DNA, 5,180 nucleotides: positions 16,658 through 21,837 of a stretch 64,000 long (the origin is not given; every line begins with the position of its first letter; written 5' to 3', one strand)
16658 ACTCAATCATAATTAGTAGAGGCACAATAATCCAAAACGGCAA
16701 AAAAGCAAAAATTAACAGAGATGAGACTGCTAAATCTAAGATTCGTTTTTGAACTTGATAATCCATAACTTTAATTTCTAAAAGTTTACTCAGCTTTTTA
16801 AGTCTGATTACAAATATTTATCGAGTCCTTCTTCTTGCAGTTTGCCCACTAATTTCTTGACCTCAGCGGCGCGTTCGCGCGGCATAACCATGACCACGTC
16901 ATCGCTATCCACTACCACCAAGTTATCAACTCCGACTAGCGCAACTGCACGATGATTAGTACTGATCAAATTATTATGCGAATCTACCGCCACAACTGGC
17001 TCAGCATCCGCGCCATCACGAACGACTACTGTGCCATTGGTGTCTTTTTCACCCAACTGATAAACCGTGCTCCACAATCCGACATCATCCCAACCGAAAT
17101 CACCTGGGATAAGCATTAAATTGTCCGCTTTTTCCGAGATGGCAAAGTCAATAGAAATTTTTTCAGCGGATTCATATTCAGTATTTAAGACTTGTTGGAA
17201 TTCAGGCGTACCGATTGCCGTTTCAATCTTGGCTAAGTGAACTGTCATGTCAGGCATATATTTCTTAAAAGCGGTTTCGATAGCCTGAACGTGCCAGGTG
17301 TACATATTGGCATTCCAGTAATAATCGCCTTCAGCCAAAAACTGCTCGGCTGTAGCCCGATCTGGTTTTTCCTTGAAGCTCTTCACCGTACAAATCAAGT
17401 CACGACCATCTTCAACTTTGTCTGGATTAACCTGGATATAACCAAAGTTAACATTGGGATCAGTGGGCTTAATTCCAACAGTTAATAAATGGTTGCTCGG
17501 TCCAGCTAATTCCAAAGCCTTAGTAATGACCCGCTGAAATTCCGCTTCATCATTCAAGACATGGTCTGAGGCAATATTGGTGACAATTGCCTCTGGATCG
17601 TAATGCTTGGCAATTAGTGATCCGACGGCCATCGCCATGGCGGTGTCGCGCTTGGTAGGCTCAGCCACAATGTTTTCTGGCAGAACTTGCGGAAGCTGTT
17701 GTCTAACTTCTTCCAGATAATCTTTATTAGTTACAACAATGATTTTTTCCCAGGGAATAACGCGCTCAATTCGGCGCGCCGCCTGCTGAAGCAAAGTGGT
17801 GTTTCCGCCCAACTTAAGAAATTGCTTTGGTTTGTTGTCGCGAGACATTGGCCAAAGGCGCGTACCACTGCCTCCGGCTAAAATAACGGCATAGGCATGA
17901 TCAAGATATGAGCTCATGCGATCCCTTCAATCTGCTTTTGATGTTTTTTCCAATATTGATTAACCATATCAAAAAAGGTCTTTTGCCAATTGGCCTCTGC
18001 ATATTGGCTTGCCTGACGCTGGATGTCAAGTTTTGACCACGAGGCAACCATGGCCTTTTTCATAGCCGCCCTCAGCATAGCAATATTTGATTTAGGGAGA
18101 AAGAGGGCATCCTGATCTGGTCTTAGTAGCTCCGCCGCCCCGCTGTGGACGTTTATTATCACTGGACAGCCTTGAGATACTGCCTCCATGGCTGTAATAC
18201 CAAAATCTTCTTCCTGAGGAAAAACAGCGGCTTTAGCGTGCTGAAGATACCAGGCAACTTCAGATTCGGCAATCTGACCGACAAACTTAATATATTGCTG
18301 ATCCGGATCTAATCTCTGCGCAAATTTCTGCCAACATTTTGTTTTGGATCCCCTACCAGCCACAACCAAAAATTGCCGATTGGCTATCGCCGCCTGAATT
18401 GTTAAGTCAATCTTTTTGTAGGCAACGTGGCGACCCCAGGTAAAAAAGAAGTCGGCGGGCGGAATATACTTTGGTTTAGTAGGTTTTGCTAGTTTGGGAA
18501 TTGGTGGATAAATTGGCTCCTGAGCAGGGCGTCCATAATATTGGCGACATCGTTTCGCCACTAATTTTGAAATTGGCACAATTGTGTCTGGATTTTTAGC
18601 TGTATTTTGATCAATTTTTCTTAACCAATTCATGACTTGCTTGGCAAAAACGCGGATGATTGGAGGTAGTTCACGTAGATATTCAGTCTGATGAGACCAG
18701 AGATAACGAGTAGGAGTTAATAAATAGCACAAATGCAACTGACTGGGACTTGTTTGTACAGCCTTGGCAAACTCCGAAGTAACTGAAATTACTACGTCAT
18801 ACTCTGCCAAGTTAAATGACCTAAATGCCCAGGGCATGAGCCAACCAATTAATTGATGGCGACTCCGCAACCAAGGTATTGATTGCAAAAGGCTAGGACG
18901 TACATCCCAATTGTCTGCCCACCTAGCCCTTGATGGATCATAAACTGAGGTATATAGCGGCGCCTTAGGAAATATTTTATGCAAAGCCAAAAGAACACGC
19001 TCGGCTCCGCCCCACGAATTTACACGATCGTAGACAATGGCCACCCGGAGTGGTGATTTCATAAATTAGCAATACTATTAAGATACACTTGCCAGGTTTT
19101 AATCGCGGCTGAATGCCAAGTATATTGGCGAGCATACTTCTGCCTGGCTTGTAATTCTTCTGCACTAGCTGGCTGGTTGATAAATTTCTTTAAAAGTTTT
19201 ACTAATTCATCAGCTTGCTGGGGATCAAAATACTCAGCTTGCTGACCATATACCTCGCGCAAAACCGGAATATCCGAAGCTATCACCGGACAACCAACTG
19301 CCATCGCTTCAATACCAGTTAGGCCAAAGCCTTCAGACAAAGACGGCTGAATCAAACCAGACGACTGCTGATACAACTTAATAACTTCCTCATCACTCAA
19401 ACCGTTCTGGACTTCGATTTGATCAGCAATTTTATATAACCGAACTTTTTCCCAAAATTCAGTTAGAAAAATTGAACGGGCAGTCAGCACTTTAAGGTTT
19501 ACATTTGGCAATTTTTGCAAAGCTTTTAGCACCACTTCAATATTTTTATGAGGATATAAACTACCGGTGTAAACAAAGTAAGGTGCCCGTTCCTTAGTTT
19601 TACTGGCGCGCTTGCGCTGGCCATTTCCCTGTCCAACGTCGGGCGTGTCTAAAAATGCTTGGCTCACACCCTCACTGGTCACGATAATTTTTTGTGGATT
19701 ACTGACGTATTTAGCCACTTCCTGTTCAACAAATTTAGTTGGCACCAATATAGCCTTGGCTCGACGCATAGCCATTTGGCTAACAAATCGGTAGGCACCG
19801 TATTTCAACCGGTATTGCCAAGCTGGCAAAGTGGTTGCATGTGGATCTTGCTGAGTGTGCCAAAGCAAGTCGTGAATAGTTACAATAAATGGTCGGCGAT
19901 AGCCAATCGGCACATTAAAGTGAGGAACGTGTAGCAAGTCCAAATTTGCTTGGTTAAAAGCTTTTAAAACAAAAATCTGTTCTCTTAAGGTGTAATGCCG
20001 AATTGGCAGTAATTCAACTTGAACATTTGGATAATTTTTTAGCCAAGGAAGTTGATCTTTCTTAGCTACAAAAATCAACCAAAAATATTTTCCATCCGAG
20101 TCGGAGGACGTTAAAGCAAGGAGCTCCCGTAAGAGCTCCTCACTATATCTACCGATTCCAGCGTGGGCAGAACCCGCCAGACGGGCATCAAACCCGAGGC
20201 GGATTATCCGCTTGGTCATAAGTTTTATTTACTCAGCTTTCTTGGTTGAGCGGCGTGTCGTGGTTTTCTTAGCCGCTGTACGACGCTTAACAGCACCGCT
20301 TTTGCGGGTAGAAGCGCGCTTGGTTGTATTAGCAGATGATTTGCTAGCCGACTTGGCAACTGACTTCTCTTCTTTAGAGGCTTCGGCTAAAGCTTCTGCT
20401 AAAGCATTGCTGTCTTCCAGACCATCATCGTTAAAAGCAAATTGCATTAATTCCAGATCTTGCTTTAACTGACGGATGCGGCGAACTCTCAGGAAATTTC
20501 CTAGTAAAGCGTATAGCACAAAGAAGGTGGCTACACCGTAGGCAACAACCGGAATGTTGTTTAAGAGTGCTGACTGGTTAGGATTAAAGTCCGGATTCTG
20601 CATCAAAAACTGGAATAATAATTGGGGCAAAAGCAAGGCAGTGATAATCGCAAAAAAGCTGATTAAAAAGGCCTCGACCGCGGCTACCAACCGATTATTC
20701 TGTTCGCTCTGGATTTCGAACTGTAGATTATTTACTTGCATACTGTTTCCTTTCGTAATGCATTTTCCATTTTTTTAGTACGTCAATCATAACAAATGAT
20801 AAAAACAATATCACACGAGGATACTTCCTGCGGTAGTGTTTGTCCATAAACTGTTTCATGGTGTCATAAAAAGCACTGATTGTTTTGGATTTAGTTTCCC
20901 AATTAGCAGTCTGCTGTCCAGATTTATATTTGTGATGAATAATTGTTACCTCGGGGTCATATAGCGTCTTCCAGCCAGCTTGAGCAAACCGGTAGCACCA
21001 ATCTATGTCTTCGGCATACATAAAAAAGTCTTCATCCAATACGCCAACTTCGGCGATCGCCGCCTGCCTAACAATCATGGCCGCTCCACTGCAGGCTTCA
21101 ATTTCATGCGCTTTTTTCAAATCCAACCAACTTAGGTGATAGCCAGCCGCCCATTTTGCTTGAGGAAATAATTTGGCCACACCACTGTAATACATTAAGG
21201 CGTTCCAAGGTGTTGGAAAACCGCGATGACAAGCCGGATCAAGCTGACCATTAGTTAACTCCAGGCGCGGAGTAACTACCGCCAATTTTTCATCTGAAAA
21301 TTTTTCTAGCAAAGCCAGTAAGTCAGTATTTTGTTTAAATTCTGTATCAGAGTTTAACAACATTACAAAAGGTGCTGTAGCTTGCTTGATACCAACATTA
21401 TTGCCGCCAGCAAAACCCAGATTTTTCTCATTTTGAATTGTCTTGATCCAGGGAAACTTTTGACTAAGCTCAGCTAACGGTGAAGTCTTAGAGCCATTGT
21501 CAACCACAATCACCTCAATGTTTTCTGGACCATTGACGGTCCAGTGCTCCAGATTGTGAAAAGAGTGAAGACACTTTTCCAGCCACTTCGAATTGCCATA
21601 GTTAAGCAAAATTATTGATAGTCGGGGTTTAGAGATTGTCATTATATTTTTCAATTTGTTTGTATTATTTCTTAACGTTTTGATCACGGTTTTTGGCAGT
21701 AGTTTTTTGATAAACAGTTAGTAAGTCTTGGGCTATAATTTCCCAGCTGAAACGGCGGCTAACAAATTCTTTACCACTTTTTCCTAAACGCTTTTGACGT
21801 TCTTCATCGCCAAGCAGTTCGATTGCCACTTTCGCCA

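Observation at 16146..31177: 15-kb cell-envelope glycosylation locus: leftward GT-rich operon abutting a rightward DUF167-rmlBCD-CAP operon with zero intergenic distance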

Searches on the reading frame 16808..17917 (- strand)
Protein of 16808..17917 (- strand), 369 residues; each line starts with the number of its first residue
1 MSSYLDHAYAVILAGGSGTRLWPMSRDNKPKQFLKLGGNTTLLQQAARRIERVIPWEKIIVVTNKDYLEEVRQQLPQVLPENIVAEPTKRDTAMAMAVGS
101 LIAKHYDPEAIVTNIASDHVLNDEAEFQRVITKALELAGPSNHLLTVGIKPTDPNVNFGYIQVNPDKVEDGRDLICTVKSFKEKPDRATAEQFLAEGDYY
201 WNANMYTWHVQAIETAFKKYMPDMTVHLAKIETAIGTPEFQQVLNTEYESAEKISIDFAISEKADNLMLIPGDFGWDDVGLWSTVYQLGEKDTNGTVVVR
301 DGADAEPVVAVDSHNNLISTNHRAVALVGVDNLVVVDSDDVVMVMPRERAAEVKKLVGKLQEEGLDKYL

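Call 5: search_protein_families(library=pfam, proteins=[window:16808-17917:-], max_evalue=0.01)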
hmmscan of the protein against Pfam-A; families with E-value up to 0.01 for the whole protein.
window:16808-17917:- (369 aa): 4 families
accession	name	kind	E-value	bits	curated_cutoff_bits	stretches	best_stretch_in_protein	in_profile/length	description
PF00483.29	NTP_transferase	-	1.1e-38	133.7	21.2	1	10-293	2-243/245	Nucleotidyl transferase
PF22640.1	ManC_GMP_beta-helix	-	2.3e-16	59.9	27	1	308-360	3-55/55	MannoseP isomerase/GMP-like beta-helix domain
PF12804.13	NTP_transf_3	-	6.1e-11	43.2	27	1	10-133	1-110/160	MobA-like NTP transferase domain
PF01128.25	IspD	-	2e-05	24.9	27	1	10-100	3-87/221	2-C-methyl-D-erythritol 4-phosphate cytidylyltransferase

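Call 34: search_protein_families(library=ncbifam, proteins=[window:16808-17917:-], max_evalue=0.001)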
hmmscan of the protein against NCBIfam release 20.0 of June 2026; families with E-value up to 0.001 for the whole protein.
window:16808-17917:- (369 aa): 12 families
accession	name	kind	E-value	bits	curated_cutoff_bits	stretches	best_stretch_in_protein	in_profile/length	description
TIGR01479.1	GMP_PMI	equivalog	3.5e-89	299.7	372.95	1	10-364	3-349/467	mannose-1-phosphate guanylyltransferase/mannose-6-phosphate isomerase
NF012004.0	PRK15460.1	equivalog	2.3e-65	221.1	859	1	8-364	6-359/478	mannose-1-phosphate guanyltransferase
TIGR03992.1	Arch_glmU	subfamily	8.1e-10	38.1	292.1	1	9-208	2-175/393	bifunctional sugar-1-phosphate nucleotidylyltransferase/acetyltransferase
NF001183.0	PRK00155.1-3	subfamily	2e-08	33.8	166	1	8-81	2-71/237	D-ribitol-5-phosphate cytidylyltransferase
TIGR00453.1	ispD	equivalog_domain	4.6e-08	32.8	181.3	1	10-97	2-84/219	2-C-methyl-D-erythritol 4-phosphate cytidylyltransferase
NF006899.0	PRK09382.1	equivalog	1.4e-07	30.9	417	1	7-117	6-110/387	bifunctional 2-C-methyl-D-erythritol 4-phosphate cytidylyltransferase/2-C-methyl-D-erythritol 2,4-cyclodiphosphate synthase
NF041173.1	Sug_nt_acttase_Thmprot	equivalog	2.4e-07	30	600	1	10-164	3-141/405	bifunctional sugar-1-phosphate nucleotidylyltransferase/acetyltransferase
NF010933.0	PRK14353.1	equivalog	6.2e-06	25.1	505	1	8-168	6-153/453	bifunctional UDP-N-acetylglucosamine diphosphorylase/glucosamine-1-phosphate N-acetyltransferase GlmU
NF001186.0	PRK00155.2-3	equivalog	1.2e-05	24.9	253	1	8-72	5-64/224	2-C-methyl-D-erythritol 4-phosphate cytidylyltransferase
NF041135.1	IPPtranDIPPsyn_Thcocales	equivalog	0.00027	20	580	1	10-123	3-106/419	bifunctional L-myo-inositol-1-phosphate cytidylyltransferase/CDP-L-myo-inositol myo-inositolphosphotransferase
NF041313.1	UDPGP_AglF_Halo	equivalog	0.00047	19.7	400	0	10-54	3-45/234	UTP--glucose-1-phosphate uridylyltransferase AglF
NF001947.0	PRK00725.1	subfamily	0.00078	18.3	470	0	5-46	14-54/426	glucose-1-phosphate adenylyltransferase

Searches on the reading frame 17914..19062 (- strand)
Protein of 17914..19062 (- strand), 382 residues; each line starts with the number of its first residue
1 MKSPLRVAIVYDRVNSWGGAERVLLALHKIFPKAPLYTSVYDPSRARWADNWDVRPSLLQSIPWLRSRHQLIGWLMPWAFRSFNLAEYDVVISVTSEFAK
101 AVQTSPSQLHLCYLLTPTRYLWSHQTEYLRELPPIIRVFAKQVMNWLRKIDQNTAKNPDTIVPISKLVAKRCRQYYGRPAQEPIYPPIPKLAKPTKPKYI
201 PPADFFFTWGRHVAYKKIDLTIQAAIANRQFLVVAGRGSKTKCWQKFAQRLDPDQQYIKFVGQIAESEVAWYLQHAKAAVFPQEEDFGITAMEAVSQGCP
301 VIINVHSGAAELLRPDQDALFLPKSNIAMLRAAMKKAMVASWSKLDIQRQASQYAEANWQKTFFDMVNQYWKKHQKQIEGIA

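Call 5: search_protein_families(library=pfam, proteins=[window:17914-19062:-], max_evalue=0.01)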
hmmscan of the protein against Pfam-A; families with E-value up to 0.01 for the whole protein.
window:17914-19062:- (382 aa): 5 families
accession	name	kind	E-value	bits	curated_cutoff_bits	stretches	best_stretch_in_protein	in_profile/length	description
PF00534.26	Glycos_transf_1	-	1.2e-18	67.7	26.4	1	205-341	17-159/172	Glycosyl transferases group 1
PF13692.12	Glyco_trans_1_4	-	3.9e-14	53.5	27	1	208-336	6-138/142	Glycosyl transferases group 1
PF20706.3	GT4-conflict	-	6.1e-09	35.8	26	1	154-322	143-324/385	Family 4 Glycosyltransferase in conflict systems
PF13439.12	Glyco_transf_4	-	0.0017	18.9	28.5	0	17-180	1-156/170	Glycosyltransferase Family 4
PF13524.12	Glyco_trans_1_2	-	0.0077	16.6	25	0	236-325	21-101/144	Glycosyl transferase-like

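Call 34: search_protein_families(library=ncbifam, proteins=[window:17914-19062:-], max_evalue=0.001)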
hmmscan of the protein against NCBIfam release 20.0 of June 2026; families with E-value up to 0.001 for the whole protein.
window:17914-19062:- (382 aa): 13 families
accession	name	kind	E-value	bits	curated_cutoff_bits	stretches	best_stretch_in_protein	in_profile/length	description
NF041876.1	EPS_EpsE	equivalog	9.1e-11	41.6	400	1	255-360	275-381/389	exopolysaccharide biosynthesis GT4 family glycosyltransferase EpsE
TIGR03088.1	stp2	hypoth_equivalog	4.4e-08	32.6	409.05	1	223-375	223-371/374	TIGR03088 family PEP-CTERM/XrtA system glycosyltransferase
TIGR03999.1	thiol_BshA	equivalog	1.1e-07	31.1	273.7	1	231-376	231-372/375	N-acetyl-alpha-D-glucosaminyl L-malate synthase BshA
TIGR04047.1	MSMEG_0565_glyc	hypoth_equivalog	1.3e-07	31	259.85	1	246-370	247-371/373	MSMEG_0565 family glycosyltransferase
NF046085.1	XrtY_assoc_Gly1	equivalog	1.8e-06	27.1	400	1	228-376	236-383/387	XrtY-associated glycosyltransferase XYAG1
TIGR02918.1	TIGR02918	equivalog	5.4e-06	25.4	574.6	1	207-373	323-495/500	accessory Sec system glycosyltransferase GtfA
NF053787.1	GlcN_PG_synth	equivalog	1.4e-05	24.1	480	1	265-371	251-357/361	N-acetylglucosaminyl phosphatidylglycerol synthase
TIGR04005.1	wcaL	equivalog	1.9e-05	23.7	537.6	1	285-352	315-377/406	colanic acid biosynthesis glycosyltransferase WcaL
TIGR03449.1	mycothiol_MshA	equivalog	3.8e-05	22.8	462.5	1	238-372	266-402/406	D-inositol-3-phosphate glycosyltransferase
NF047684.1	TeichurnBiosyTuaC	equivalog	6.1e-05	22.1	550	1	226-360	244-374/391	teichuronic acid biosynthesis protein TuaC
NF049988.1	MGlcDAGSynMgs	equivalog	0.00016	21.1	400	1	227-377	243-394/398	alpha-monoglucosyldiacylglycerol synthase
TIGR04063.1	stp3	hypoth_equivalog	0.00025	20.1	442.05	1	228-363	243-385/397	TIGR04063 family PEP-CTERM/XrtA system glycosyltransferase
NF047880.1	glyco_SdgA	exception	0.00048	18.8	800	0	234-338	351-454/488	serine-aspartate repeat adhesin O-glycosyltransferase SdgA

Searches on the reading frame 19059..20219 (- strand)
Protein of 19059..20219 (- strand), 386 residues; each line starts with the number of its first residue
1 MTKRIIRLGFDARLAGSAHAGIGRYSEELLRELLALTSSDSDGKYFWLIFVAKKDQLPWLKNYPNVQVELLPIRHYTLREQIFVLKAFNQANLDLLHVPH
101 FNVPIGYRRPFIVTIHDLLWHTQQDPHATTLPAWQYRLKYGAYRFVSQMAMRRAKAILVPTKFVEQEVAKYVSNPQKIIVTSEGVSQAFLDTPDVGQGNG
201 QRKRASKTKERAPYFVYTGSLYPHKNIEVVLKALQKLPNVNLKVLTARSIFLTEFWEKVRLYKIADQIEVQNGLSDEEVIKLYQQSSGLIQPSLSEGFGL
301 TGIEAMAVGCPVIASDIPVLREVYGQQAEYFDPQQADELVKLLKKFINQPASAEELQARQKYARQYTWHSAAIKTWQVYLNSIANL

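Call 5: search_protein_families(library=pfam, proteins=[window:19059-20219:-], max_evalue=0.01)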
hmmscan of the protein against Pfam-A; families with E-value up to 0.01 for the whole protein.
window:19059-20219:- (386 aa): 6 families
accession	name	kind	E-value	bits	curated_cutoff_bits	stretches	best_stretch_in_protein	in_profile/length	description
PF00534.26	Glycos_transf_1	-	2.4e-27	96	26.4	1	204-364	7-170/172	Glycosyl transferases group 1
PF13692.12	Glyco_trans_1_4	-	9.4e-18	65.3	27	1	213-347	2-140/142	Glycosyl transferases group 1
PF13524.12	Glyco_trans_1_2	-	3.2e-08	34.1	25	1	230-370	5-137/144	Glycosyl transferase-like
PF13439.12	Glyco_transf_4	-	3.9e-08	33.9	28.5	1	59-185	39-166/170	Glycosyltransferase Family 4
PF20706.3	GT4-conflict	-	7.3e-08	32.2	26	1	277-316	273-312/385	Family 4 Glycosyltransferase in conflict systems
PF13579.12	Glyco_trans_4_4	-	1.1e-05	26.3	29.7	1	89-181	68-155/158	Glycosyl transferase 4-like domain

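Call 34: search_protein_families(library=ncbifam, proteins=[window:19059-20219:-], max_evalue=0.001)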
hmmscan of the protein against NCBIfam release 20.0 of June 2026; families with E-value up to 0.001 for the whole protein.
window:19059-20219:- (386 aa): 30 families (the best 25 are shown)
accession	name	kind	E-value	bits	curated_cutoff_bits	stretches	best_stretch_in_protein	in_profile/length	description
TIGR04047.1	MSMEG_0565_glyc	hypoth_equivalog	1.3e-24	87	259.85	1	148-379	133-371/373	MSMEG_0565 family glycosyltransferase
TIGR02149.1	glgA_Coryne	subfamily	1.4e-17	63.9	302.4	1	139-380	130-388/391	glycogen synthase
TIGR03449.1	mycothiol_MshA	equivalog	1.6e-16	60.3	462.5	1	152-383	163-404/406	D-inositol-3-phosphate glycosyltransferase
NF038295.1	EPS_HpsP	equivalog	5.8e-14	51.9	550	1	72-380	72-385/388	hormogonium polysaccharide biosynthesis glycosyltransferase HpsP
NF053787.1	GlcN_PG_synth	equivalog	1.3e-13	50.6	480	1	152-379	142-356/361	N-acetylglucosaminyl phosphatidylglycerol synthase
NF041010.1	glycosy_Agl16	equivalog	1.5e-13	50.4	575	1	144-381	124-350/352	glycosylation protein Agl16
NF041876.1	EPS_EpsE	equivalog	3.7e-12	46.2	400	1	149-370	157-384/389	exopolysaccharide biosynthesis GT4 family glycosyltransferase EpsE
TIGR04063.1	stp3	hypoth_equivalog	1.2e-10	40.8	442.05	1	136-380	140-393/397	TIGR04063 family PEP-CTERM/XrtA system glycosyltransferase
NF038255.1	exopoly_VpsD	equivalog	1.8e-10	40.2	300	1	215-362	206-363/381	VpsD family glycosyltransferase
TIGR03999.1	thiol_BshA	equivalog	1.6e-09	37.2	273.7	1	75-356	67-345/375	N-acetyl-alpha-D-glucosaminyl L-malate synthase BshA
NF038298.1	EPS_HpsO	equivalog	1.6e-09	37.1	575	1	216-379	205-384/388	hormogonium polysaccharide biosynthesis glycosyltransferase HpsO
NF053513.1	Gtran_IagA_BgsA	equivalog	1.7e-09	37.1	460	1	151-379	103-328/333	LTA glycolipid anchor biosynthesis glycosyltransferase, IagA/BgsA family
TIGR03088.1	stp2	hypoth_equivalog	7.1e-09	35.2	409.05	1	276-379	263-370/374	TIGR03088 family PEP-CTERM/XrtA system glycosyltransferase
NF047684.1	TeichurnBiosyTuaC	equivalog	7.3e-09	35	550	1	183-379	192-386/391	teichuronic acid biosynthesis protein TuaC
NF038229.1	Glyco4_Geo_Pelo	equivalog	1e-08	34.6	400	1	146-365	102-318/338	GPMC system family 4 glycosyltransferase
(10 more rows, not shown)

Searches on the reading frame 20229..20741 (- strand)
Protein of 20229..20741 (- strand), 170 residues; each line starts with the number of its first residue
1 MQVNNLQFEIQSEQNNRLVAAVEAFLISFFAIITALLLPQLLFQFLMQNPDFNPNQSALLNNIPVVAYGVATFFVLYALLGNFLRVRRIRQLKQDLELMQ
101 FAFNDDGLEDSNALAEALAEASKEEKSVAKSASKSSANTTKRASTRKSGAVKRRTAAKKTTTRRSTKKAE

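Call 5: search_protein_families(library=pfam, proteins=[window:20229-20741:-], max_evalue=0.01)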
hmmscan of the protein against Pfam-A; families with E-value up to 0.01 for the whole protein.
window:20229-20741:- (170 aa): 3 families
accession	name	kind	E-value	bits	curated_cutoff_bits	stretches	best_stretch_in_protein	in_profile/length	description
PF08395.17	7tm_7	-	0.00085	19.2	26.6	1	25-99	31-105/370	7tm Chemosensory receptor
PF02687.27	FtsX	-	0.0027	18.2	25.5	1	17-91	44-117/120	FtsX-like permease C-terminal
PF01021.25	TYA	-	0.0059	16.1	22.9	1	62-150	285-372/384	Ty transposon capsid protein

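Call 34: search_protein_families(library=ncbifam, proteins=[window:20229-20741:-], max_evalue=0.001)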
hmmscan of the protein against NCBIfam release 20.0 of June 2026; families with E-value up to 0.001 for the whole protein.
window:20229-20741:- (170 aa): 0 families

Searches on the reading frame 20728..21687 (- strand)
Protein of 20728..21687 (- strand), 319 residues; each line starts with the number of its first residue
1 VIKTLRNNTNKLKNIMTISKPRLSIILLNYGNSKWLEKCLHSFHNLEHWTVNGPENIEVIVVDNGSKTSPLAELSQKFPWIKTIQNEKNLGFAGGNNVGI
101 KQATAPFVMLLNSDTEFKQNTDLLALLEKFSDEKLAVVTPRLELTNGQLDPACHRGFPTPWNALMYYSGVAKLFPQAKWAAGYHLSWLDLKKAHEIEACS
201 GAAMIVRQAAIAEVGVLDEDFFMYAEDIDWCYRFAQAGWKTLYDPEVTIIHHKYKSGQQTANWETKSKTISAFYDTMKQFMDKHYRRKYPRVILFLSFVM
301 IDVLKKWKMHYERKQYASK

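Call 5: search_protein_families(library=pfam, proteins=[window:20728-21687:-], max_evalue=0.01)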
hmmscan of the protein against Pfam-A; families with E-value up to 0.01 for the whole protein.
window:20728-21687:- (319 aa): 5 families
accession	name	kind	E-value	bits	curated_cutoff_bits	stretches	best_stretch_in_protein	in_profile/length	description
PF00535.33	Glycos_transf_2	-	1.1e-20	74.7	23.3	1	24-152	1-125/168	Glycosyl transferase family 2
PF13641.12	Glyco_tranf_2_3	-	1.8e-12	48.2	27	1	21-259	1-219/230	Glycosyltransferase like family 2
PF13506.12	Glyco_transf_21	-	4e-05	23.6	21.7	1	99-247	25-150/174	Glycosyl transferase family 21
PF13632.12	Glyco_trans_2_3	-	0.00011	22.5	27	1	199-277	72-133/198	Glycosyl transferase family group 2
PF10111.15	Glyco_tranf_2_2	-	0.00041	20.4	27.3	0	54-115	27-92/276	Glycosyltransferase like family 2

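Call 34: search_protein_families(library=ncbifam, proteins=[window:20728-21687:-], max_evalue=0.001)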
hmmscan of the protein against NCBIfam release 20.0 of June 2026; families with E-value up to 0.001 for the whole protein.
window:20728-21687:- (319 aa): 13 families
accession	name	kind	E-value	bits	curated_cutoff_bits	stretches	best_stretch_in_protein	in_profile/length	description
TIGR03965.1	mycofact_glyco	equivalog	1.7e-19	70.1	280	2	21-142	74-191/467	mycofactocin biosynthesis glycosyltransferase MftF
NF041875.1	EPS_EpsD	equivalog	2.7e-14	53.3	370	1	23-276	1-228/325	exopolysaccharide biosynthesis glycosyltransferase EpsD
TIGR03937.1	PgaC_IcaA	equivalog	5.6e-14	51.9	422.3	2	9-139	33-160/407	poly-beta-1,6-N-acetyl-D-glucosamine synthase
TIGR01556.1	rhamnosyltran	subfamily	1.6e-13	50.5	200.55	2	55-138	20-108/281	rhamnosyltransferase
NF038299.1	EPS_HpsN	equivalog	2e-07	30.3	425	1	22-258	2-227/317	hormogonium polysaccharide biosynthesis glycosyltransferase HpsN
NF047683.1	TeichurnBiosyTuaG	equivalog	8.7e-07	28.8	400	1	16-120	1-102/252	teichuronic acid biosynthesis protein TuaG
NF007482.0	PRK10073.1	equivalog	9.3e-07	28.1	423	1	17-137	2-117/334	glycosyltransferase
TIGR04283.1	glyco_like_mftF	equivalog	6.5e-06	25.9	182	1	24-130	2-96/221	TIGR04283 family arsenosugar biosynthesis glycosyltransferase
NF050113.1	gal_furan_GlfT1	equivalog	1.1e-05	24.9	330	1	57-238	29-193/290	galactofuranosyltransferase GlfT1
NF050050.1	ProtGlycPglI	equivalog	4.2e-05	23.1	500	1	20-132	1-110/306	GalNAc(5)-diNAcBac-PP-undecaprenol beta-1,3-glucosyltransferase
NF038302.1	EPS_HpsE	equivalog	0.00019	20.5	300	0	219-255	190-226/307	hormogonium polysaccharide biosynthesis glycosyltransferase HpsE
TIGR03111.1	glyc2_xrt_Gpos1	hypoth_equivalog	0.00044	19.2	363.95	1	6-136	34-163/439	TIGR03111 family XrtG-associated glycosyltransferase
TIGR04009.1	wcaE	equivalog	0.00067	19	369.2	0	23-147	3-126/248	colanic acid biosynthesis glycosyltransferase WcaE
